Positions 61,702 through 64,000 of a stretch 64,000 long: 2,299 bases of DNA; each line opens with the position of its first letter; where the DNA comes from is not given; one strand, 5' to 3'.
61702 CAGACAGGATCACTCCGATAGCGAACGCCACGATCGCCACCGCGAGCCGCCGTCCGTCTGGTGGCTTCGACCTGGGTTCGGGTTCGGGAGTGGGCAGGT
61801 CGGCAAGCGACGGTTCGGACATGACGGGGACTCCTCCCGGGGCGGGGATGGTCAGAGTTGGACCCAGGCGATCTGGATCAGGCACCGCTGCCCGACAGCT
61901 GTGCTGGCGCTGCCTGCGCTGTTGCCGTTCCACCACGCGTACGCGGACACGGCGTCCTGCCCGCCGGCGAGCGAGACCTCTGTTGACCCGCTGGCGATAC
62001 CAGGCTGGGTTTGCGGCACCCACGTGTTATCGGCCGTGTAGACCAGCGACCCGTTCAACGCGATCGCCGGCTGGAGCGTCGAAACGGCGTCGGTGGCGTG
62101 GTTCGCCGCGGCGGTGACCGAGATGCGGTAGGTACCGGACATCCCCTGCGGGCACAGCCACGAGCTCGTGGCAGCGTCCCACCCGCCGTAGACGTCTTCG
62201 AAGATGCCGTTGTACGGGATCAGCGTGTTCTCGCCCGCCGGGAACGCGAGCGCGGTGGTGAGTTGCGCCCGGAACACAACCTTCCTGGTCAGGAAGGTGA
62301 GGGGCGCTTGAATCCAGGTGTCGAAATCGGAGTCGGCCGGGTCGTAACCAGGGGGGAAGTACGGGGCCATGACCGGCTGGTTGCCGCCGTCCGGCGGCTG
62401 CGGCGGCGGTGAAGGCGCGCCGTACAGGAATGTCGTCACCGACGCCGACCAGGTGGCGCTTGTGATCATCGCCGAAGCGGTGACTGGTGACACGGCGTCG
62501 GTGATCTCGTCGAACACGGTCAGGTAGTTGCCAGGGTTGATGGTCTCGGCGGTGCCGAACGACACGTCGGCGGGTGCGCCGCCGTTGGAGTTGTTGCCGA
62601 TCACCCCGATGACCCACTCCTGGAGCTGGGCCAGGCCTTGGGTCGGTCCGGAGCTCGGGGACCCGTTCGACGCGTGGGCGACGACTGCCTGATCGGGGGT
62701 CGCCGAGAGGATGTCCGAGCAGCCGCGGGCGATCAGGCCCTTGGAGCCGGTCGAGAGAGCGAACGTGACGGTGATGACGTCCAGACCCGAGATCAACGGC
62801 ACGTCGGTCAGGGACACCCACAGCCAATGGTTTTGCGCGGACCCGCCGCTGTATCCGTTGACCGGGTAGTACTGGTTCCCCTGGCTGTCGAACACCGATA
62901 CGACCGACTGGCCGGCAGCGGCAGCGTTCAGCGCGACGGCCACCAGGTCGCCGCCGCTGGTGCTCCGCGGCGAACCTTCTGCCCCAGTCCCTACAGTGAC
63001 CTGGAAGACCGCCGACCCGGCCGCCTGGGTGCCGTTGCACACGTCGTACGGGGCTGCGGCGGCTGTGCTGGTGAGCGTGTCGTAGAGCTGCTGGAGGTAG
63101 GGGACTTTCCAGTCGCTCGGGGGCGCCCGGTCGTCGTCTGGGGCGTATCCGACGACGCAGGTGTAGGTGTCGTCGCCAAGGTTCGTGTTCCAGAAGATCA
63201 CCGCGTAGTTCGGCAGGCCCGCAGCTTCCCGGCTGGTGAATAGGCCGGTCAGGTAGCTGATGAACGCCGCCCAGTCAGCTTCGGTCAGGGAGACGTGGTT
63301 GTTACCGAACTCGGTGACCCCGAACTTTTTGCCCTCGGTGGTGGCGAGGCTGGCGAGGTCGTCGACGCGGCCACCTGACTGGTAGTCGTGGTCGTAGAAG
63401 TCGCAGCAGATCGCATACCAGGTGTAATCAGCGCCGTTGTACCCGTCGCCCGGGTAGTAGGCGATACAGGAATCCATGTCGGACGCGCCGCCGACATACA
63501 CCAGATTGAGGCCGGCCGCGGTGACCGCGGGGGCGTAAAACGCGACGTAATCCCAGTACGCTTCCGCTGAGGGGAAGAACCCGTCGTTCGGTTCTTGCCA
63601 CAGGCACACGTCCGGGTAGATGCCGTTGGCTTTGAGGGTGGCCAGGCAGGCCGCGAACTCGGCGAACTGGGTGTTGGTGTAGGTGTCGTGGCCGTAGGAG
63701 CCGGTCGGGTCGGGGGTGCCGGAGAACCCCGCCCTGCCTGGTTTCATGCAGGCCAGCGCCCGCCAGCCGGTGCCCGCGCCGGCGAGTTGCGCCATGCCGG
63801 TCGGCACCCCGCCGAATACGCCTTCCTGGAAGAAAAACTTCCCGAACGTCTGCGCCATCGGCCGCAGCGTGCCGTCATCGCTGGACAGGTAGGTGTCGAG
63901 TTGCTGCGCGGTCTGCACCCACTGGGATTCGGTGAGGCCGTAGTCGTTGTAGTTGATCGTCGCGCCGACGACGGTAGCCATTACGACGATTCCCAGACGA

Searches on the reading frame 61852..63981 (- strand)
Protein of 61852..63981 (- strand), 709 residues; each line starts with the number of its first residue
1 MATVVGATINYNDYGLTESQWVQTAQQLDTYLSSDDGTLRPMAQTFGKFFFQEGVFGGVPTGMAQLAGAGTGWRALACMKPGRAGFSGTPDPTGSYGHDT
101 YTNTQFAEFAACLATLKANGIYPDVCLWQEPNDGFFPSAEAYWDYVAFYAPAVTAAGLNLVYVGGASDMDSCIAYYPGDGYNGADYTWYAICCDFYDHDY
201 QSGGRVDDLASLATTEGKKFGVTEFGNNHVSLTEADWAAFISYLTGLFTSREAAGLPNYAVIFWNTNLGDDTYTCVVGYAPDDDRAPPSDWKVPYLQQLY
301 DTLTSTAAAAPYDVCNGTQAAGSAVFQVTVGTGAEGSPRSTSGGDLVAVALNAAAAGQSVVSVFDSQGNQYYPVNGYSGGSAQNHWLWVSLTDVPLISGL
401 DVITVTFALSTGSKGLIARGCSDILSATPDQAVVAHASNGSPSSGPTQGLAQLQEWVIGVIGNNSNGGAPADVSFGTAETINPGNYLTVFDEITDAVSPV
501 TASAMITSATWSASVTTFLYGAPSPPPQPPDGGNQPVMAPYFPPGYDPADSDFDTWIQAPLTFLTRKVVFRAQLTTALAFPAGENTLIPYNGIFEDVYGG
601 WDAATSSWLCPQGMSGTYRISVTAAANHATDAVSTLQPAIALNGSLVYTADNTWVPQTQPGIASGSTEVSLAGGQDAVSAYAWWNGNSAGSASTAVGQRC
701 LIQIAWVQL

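Call 48: search_protein_families(library=phrogs, proteins=[window:61852-63981:-], max_evalue=0.001)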
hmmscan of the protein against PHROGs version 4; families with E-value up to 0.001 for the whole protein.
window:61852-63981:- (709 aa): 0 families

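Call 51: search_protein_families(library=pfam, proteins=[window:61852-63981:-], max_evalue=0.01)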
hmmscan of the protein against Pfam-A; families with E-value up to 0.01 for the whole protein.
window:61852-63981:- (709 aa): 0 families

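Call 80: search_dna_similar(query=window:61852-63981:-, collection=phages, mode=protein, max_rows=8, max_evalue=0.001)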
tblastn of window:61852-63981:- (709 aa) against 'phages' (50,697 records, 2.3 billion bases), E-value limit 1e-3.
No match.
